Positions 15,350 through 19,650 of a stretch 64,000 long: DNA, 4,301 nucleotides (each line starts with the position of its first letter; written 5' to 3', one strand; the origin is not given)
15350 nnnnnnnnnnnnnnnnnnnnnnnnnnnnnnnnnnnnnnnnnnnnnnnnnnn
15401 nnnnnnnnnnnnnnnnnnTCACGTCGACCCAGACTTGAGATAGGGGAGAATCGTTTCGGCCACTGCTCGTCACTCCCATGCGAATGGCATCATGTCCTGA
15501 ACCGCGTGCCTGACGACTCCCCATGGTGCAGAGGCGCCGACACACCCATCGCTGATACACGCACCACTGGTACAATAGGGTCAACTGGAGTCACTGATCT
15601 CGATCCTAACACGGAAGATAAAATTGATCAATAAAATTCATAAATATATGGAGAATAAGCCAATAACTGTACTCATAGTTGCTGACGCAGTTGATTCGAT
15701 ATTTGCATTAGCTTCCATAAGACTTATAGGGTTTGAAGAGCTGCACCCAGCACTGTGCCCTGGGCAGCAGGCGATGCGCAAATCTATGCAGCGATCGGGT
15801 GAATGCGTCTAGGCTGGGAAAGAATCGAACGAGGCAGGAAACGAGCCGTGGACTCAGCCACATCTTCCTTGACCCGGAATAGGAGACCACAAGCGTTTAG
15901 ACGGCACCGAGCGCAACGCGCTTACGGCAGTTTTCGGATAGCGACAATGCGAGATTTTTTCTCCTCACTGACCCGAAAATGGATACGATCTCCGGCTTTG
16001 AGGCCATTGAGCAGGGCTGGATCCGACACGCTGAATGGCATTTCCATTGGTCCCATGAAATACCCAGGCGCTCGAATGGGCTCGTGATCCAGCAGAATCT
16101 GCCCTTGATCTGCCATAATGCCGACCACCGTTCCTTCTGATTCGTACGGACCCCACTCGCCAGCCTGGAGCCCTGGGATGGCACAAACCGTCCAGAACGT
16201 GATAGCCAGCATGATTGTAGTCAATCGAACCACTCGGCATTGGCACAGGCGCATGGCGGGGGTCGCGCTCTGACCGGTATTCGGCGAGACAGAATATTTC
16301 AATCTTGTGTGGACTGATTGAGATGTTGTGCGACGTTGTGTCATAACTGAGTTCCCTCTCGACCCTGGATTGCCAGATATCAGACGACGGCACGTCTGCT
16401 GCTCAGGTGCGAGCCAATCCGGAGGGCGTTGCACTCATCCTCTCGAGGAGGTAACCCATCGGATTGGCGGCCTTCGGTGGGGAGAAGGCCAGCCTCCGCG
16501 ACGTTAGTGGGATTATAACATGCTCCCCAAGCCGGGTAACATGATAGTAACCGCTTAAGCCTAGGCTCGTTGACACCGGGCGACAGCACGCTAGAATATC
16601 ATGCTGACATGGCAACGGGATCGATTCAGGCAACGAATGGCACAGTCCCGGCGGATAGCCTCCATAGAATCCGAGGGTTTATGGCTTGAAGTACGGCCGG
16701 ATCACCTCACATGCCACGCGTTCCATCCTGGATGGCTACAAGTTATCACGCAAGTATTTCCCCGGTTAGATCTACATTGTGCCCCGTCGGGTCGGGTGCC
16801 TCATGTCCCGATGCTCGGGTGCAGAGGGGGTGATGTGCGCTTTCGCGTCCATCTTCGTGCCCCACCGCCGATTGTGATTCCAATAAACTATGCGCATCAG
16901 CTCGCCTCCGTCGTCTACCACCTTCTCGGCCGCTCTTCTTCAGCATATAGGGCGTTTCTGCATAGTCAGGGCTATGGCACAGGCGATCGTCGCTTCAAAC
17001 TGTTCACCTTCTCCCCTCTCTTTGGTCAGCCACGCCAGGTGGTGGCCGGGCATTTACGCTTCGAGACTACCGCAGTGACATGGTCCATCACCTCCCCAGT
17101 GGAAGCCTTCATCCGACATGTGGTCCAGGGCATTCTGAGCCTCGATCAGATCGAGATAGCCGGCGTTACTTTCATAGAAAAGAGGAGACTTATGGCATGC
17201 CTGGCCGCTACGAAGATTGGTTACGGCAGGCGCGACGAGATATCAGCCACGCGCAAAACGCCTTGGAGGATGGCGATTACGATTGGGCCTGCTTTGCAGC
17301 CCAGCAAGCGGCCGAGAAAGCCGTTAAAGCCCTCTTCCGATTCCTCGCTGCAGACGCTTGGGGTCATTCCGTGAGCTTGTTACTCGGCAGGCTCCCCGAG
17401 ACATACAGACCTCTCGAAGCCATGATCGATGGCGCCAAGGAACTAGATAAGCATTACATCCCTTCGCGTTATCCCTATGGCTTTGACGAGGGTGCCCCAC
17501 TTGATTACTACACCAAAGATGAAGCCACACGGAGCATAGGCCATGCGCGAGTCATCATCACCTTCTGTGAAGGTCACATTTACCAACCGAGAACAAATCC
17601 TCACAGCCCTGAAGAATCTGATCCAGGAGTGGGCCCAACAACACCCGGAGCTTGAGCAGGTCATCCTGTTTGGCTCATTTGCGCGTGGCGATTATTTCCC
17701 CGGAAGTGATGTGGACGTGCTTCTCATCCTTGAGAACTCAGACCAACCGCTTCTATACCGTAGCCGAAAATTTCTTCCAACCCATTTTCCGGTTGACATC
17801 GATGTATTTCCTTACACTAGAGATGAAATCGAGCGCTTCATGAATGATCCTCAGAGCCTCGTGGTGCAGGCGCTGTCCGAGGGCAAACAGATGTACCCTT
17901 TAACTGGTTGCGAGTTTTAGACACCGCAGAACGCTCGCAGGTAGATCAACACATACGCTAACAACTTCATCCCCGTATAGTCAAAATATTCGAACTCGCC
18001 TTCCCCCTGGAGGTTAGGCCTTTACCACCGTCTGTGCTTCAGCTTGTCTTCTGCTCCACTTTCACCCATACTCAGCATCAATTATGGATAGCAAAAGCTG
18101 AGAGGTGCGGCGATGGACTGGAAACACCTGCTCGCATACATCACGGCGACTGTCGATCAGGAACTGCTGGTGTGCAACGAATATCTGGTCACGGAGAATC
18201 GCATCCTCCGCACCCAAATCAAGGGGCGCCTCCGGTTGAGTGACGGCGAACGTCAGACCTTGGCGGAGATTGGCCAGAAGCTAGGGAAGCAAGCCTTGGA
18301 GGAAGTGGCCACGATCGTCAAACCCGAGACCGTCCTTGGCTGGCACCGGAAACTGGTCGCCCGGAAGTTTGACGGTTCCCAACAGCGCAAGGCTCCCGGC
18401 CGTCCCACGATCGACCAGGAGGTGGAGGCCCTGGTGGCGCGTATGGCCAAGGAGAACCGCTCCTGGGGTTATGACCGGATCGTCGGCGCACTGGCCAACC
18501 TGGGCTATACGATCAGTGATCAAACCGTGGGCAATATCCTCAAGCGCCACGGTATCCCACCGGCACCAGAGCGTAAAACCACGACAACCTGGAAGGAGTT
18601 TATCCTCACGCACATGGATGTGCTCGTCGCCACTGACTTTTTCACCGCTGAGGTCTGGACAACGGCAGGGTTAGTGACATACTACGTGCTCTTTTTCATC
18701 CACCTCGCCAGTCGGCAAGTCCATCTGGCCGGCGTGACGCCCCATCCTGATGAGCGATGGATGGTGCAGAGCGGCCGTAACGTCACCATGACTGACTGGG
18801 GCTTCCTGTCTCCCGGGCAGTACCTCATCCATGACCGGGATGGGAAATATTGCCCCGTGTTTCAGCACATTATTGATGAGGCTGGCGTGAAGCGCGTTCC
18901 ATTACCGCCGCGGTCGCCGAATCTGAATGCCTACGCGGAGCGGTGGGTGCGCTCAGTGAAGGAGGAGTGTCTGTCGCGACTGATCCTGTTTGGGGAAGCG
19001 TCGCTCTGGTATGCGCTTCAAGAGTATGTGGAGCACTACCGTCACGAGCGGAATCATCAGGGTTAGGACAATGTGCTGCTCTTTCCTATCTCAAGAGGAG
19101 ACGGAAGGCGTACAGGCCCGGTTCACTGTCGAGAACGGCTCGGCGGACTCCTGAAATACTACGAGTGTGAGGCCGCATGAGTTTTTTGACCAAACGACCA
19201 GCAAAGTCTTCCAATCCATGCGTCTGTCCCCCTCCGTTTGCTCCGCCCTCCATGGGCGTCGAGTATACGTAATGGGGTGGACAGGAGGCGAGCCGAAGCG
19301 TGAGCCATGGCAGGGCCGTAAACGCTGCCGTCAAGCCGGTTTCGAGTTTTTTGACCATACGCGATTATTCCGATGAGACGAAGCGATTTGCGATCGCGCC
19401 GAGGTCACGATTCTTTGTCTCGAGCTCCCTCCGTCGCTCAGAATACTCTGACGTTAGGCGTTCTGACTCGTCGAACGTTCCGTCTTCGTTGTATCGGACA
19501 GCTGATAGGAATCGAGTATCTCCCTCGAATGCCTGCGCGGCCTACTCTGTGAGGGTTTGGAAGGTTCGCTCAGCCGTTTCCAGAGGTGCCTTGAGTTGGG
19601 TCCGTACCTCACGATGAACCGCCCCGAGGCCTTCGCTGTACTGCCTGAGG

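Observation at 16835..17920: Orphan Cas6 N-terminal fragment whose frame runs directly into a HEPN/MNT toxin-antitoxin cassette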

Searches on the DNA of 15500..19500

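Call 65: search_rna_families(source=window, start=15500, end=19500, threshold=evalue, max_evalue=0.1)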
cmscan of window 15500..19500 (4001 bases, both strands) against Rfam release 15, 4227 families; matches with E-value up to 0.1: 0.
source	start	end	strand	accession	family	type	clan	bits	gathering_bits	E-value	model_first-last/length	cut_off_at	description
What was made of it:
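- Tried and rejected: Rfam gave no match at E up to 0.1 (call 65).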

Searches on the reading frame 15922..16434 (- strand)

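Call 19: search_protein_families(library=pfam, proteins=[window:15922-16434:-], max_evalue=0.01)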
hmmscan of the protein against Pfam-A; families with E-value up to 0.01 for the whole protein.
window:15922-16434:- (170 aa): 1 family
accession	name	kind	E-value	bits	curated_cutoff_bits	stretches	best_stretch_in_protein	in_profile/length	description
PF11604.15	CusF_Ec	-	5.2e-18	65.1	27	1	97-163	2-67/72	Copper binding periplasmic protein CusF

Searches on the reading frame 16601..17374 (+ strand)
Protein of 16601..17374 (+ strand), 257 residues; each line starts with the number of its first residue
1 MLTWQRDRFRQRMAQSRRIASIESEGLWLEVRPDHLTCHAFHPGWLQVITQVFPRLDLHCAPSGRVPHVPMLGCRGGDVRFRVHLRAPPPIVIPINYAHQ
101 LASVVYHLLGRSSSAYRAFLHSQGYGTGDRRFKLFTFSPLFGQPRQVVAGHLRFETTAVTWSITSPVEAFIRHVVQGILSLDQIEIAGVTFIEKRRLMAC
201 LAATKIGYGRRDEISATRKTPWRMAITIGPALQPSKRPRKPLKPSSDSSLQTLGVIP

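Call 6: search_protein_families(library=pfam, proteins=[window:16601-17374:+], max_evalue=0.01)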
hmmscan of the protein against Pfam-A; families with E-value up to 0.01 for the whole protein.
window:16601-17374:+ (257 aa): 1 family
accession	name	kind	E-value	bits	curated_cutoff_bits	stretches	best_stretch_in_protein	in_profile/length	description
PF21350.2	Cas6_I-A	-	7.4e-12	45.8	27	1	93-192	2-96/101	CRISPR-associated protein Cas6, N-terminal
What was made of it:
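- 16835..17173 (+): cas6 pseudogene remnant covering codons 1-113 of 264. This is the N-terminal RAMP/ferredoxin-like domain. The start codon is GTG where relatives have ATG. Pfam PF21350 at E=7.4e-12 (call 6).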

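Call 7: search_protein_families(library=ncbifam, proteins=[window:16601-17374:+], max_evalue=0.01)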
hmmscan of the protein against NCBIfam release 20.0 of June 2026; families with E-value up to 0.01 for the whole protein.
window:16601-17374:+ (257 aa): 1 family
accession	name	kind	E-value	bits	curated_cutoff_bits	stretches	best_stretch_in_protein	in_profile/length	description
TIGR01877.1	cas_cas6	equivalog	1.1e-06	29.3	58.65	1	129-191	5-66/200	CRISPR-associated endoribonuclease Cas6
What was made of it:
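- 16835..17173 (+): TIGR01877 scores only 29.3 bits against a cut-off of 58.65 (call 7).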

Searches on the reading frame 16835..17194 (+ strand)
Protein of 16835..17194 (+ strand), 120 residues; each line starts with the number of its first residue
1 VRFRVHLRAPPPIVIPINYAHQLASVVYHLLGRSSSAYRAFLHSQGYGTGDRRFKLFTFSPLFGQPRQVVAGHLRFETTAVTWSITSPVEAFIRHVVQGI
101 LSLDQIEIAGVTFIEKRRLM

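Call 10: find_homologous_proteins(query=window:16835-17194:+, max_evalue=0.001)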
Query window:16835-17194:+ (120 aa): 4 proteins with E <= 0.001 among 10 candidates.
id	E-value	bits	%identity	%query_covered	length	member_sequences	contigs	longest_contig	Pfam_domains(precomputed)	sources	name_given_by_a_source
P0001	8.3e-44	166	82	75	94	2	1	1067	PF21350.3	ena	-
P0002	4.2e-39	151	95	62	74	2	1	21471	PF21350.3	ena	-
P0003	3.9e-37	145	72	83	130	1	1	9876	-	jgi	jgi:CRISPR/Cas system endoribonuclease Cas6 (RAMP superfamily)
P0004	1.5e-35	140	79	70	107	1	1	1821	PF21350.3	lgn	-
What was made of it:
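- Tried and rejected: The window's first Cas6 search (call 10) returned only four short fragments.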

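Call 12: find_encoding_contigs(protein=P0003, flank=10000)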
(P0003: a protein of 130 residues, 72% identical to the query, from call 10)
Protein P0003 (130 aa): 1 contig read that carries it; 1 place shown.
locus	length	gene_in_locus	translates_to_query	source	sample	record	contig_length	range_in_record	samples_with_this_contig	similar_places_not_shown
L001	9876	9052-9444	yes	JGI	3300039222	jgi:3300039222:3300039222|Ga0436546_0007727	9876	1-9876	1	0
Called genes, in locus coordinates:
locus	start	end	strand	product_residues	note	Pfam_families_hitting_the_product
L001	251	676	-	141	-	PF05685:Uma2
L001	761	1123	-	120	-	PF01266:DAO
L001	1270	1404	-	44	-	-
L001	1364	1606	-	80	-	PF01266:DAO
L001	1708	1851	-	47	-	PF01266:DAO, PF13450:NAD_binding_8 (weak)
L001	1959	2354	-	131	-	-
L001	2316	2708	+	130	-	-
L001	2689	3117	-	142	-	-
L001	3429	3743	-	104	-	-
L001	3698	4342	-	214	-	-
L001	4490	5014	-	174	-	-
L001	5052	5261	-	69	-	-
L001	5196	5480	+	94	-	-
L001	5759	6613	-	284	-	PF14907:NTP_transf_5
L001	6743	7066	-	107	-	-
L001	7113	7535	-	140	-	-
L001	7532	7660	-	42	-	-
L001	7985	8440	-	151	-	PF11604:CusF_Ec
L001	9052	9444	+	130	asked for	-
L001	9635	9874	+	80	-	?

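Call 13: find_encoding_contigs(protein=P0002, flank=10000)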
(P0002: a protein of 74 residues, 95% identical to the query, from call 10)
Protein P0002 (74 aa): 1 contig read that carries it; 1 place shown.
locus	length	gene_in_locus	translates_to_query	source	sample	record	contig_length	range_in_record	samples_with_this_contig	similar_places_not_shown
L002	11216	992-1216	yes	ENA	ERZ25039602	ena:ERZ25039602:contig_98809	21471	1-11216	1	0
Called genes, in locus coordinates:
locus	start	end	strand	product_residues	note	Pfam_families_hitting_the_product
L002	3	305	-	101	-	?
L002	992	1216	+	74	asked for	PF21350:Cas6_I-A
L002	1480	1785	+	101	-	PF01881:Cas_Cas6_C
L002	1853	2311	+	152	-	PF05168:HEPN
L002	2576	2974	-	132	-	PF13613:HTH_Tnp_4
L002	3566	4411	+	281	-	PF02922:CBM_48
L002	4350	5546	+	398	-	PF02806:Alpha-amylase_C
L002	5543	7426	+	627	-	PF02922:CBM_48, PF00128:Alpha-amylase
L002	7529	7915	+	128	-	PF22277:EncFtn-like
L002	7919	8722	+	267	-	PF04454:Linocin_M18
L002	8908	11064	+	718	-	PF00128:Alpha-amylase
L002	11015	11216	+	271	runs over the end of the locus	-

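Call 21: find_encoding_contigs(protein=P0004, flank=5000)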
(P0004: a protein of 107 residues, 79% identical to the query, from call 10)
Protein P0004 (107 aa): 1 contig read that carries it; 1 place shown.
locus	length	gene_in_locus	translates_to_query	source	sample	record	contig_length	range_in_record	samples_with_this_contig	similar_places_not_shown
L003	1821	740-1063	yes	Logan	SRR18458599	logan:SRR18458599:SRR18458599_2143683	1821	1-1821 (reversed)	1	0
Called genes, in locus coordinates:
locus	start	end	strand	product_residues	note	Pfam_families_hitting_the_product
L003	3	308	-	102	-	?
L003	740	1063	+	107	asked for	PF21350:Cas6_I-A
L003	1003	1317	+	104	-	PF01881:Cas_Cas6_C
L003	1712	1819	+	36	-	?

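Call 22: find_encoding_contigs(protein=P0001, flank=5000)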
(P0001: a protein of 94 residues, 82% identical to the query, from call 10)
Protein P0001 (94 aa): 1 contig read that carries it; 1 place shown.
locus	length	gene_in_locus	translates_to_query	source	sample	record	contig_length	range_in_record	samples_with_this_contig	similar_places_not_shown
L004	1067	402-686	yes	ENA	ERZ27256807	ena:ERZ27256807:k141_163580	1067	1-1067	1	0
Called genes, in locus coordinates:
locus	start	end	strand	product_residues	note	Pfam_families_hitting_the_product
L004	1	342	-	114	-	?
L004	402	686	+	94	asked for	PF21350:Cas6_I-A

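Call 72: search_protein_families(library=ncbifam, proteins=[L001:9635-9874:+], max_evalue=0.01)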
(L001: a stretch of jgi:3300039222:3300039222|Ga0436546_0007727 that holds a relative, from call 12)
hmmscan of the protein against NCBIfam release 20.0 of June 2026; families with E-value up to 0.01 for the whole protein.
L001:9635-9874:+ (80 aa): 0 families
